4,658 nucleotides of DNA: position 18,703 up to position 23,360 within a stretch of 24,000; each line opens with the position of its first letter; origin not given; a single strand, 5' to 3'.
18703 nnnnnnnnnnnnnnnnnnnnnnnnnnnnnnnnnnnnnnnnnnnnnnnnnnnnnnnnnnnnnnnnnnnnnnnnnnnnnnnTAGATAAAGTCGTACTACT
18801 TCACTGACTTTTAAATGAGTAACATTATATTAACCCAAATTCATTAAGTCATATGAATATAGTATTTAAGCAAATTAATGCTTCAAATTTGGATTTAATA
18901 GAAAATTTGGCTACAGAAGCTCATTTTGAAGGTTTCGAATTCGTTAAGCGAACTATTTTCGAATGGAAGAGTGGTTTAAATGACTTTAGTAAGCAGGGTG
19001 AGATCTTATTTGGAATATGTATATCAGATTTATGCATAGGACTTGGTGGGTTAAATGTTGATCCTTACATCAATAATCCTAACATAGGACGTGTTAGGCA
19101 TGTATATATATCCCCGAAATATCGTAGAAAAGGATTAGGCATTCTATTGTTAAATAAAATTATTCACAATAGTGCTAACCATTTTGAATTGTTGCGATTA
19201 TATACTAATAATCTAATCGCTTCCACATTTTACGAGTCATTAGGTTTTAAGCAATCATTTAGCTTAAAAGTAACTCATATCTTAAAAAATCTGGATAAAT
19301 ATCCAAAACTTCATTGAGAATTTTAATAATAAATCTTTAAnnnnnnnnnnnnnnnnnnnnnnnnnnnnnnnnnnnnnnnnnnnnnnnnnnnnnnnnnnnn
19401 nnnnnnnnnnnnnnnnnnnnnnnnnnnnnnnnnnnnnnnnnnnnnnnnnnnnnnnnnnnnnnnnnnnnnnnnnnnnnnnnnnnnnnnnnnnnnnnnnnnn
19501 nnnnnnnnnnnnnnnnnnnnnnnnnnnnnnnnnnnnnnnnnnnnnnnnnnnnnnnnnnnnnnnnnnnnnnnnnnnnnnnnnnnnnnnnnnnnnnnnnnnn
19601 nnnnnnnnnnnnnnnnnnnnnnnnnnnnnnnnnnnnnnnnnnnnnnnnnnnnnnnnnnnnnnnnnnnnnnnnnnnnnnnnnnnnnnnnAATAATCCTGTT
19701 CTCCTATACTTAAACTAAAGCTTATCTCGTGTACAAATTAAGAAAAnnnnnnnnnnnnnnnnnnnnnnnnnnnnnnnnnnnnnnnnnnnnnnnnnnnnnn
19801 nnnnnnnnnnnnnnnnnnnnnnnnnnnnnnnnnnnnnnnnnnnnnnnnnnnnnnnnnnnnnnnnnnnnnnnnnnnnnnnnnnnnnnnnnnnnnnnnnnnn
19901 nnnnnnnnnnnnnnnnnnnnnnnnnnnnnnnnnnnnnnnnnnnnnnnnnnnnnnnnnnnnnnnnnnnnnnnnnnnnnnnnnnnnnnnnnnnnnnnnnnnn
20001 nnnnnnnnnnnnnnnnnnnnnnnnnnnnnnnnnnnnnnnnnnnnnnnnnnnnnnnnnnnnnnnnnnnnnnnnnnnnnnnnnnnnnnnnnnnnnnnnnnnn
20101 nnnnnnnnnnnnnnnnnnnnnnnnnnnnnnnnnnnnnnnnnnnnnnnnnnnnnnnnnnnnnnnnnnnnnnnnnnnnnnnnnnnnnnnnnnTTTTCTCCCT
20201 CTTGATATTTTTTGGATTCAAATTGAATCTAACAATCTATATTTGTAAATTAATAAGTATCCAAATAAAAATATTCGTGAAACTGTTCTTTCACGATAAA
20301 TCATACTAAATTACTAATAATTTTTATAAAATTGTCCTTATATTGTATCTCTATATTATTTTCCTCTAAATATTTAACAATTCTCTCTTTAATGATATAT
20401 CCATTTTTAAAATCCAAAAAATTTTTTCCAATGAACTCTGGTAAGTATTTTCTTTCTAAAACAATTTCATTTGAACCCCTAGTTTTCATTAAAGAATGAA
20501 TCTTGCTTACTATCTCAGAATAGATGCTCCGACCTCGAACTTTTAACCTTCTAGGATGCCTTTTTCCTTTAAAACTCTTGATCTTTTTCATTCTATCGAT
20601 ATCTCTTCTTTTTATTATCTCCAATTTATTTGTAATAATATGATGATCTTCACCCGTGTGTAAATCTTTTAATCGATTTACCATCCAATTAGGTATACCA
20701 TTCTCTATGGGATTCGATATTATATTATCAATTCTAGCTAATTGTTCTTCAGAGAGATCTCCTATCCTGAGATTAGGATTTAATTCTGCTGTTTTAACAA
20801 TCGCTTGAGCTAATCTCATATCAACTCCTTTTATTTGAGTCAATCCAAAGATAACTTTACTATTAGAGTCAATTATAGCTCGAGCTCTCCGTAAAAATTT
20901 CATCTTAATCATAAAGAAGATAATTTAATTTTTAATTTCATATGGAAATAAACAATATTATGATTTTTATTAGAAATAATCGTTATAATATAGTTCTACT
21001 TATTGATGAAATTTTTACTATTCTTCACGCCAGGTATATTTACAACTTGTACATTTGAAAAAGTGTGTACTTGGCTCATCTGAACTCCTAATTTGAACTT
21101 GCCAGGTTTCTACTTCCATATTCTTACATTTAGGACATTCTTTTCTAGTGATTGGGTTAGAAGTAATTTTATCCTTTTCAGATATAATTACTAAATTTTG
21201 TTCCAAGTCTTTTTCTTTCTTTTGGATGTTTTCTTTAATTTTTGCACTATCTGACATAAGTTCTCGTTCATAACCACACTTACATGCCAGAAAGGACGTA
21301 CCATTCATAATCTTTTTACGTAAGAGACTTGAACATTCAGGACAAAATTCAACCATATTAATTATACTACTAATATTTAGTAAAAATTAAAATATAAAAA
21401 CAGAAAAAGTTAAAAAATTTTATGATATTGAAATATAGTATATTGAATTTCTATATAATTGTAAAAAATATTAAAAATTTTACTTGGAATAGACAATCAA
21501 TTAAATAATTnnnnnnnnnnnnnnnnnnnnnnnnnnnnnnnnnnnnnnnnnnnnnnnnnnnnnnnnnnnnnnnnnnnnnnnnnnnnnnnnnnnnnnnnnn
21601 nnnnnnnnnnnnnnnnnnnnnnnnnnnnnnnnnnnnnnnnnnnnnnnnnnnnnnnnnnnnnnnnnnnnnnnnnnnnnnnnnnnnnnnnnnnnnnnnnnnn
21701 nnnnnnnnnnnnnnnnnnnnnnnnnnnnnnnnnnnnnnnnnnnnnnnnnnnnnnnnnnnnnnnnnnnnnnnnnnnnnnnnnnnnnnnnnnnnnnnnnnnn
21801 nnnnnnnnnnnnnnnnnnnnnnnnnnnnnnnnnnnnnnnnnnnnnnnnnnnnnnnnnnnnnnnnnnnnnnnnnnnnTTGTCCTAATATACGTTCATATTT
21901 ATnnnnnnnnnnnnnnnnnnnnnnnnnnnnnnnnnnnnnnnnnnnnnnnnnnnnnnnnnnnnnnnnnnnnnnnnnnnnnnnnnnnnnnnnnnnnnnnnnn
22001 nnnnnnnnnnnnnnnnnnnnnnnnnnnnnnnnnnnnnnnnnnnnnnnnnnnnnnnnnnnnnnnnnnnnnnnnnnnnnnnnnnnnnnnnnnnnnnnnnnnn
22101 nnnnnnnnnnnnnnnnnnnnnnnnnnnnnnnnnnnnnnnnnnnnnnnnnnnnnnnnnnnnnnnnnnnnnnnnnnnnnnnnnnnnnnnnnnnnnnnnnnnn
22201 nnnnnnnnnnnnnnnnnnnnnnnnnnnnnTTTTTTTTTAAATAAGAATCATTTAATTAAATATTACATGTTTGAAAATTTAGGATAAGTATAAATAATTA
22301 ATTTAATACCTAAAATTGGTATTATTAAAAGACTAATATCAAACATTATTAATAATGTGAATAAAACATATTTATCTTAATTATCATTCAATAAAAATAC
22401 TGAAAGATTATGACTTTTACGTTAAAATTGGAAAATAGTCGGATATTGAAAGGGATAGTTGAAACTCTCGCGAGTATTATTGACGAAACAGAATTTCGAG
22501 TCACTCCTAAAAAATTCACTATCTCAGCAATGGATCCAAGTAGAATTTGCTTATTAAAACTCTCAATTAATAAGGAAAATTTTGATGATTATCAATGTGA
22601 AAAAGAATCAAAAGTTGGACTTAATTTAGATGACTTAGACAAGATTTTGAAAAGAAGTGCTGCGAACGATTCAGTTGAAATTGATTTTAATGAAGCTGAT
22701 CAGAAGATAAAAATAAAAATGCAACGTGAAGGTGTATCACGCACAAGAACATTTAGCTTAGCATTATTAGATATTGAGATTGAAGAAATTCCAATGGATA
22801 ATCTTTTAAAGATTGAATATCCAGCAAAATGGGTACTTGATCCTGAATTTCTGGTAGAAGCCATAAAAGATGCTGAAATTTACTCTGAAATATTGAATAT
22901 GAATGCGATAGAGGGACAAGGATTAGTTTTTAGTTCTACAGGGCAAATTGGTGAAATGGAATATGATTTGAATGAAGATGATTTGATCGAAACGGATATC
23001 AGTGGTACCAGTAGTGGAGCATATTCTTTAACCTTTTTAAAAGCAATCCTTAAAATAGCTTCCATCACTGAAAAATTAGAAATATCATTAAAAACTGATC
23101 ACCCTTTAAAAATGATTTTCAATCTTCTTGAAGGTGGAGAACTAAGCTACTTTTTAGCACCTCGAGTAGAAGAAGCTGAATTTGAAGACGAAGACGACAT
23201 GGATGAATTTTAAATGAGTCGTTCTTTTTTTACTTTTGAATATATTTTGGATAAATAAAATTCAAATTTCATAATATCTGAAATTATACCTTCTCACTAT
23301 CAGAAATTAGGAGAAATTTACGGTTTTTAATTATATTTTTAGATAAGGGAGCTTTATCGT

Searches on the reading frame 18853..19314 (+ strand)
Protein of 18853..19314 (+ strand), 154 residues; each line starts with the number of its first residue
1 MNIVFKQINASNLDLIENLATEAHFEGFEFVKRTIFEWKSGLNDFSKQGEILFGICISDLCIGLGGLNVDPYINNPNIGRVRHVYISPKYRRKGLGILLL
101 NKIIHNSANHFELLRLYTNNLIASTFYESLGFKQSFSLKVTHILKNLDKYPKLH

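Call 30: search_protein_families(library=pfam, proteins=[window:18853-19314:+], max_evalue=0.00001)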
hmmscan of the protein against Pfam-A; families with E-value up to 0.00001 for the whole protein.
window:18853-19314:+ (154 aa): 4 families
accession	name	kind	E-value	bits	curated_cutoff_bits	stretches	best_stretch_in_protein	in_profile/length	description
PF13508.13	Acetyltransf_7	-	7.4e-11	42.7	27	1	61-134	14-84/84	Acetyltransferase (GNAT) domain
PF00583.31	Acetyltransf_1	-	7e-10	39.6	20.7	1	17-132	5-116/116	Acetyltransferase (GNAT) family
PF13673.13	Acetyltransf_10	-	2.9e-07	31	23.6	1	74-135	52-110/128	Acetyltransferase (GNAT) domain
PF08445.16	FR47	-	3.1e-06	27.5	22.1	1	76-135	19-80/86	FR47-like protein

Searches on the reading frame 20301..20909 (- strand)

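Call 30: search_protein_families(library=pfam, proteins=[window:20301-20909:-], max_evalue=0.00001)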
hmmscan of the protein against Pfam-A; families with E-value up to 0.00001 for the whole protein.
window:20301-20909:- (202 aa): 1 family
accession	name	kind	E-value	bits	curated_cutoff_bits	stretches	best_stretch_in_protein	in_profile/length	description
PF00416.27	Ribosomal_S13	-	5.9e-31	108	31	1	12-127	6-120/128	Ribosomal protein S13/S18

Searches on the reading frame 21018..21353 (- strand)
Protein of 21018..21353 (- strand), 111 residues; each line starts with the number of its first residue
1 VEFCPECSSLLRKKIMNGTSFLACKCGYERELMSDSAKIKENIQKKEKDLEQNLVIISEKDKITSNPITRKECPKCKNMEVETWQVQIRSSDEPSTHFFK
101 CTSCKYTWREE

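Call 30: search_protein_families(library=pfam, proteins=[window:21018-21353:-], max_evalue=0.00001)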
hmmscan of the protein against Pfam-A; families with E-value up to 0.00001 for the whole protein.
window:21018-21353:- (111 aa): 2 families
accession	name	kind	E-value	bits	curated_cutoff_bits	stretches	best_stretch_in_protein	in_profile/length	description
PF01096.23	Zn_ribbon_TFIIS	-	9.3e-17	61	21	1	72-109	2-39/39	Transcription factor S-II (TFIIS)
PF02150.21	Zn_ribbon_RPB9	-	3.1e-06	27.4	25.2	0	1-31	1-32/36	RNA polymerases M/15 Kd subunit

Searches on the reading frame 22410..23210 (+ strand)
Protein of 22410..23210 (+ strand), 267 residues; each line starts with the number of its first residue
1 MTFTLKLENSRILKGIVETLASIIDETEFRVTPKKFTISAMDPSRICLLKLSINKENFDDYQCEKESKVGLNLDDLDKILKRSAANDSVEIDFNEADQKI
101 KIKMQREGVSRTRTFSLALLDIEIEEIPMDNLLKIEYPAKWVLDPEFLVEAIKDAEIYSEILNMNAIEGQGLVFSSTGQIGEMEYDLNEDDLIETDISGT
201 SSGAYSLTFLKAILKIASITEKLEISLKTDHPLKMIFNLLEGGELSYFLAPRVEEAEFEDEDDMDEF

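Call 30: search_protein_families(library=pfam, proteins=[window:22410-23210:+], max_evalue=0.00001)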
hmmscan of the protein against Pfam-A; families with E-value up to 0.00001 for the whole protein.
window:22410-23210:+ (267 aa): 2 families
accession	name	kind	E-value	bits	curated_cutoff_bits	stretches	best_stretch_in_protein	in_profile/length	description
PF00705.23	PCNA_N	-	1.5e-20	73.6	20.3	1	3-125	2-124/127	Proliferating cell nuclear antigen, N-terminal domain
PF02747.20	PCNA_C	-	1.4e-07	32.2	23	1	167-251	36-127/128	Proliferating cell nuclear antigen, C-terminal domain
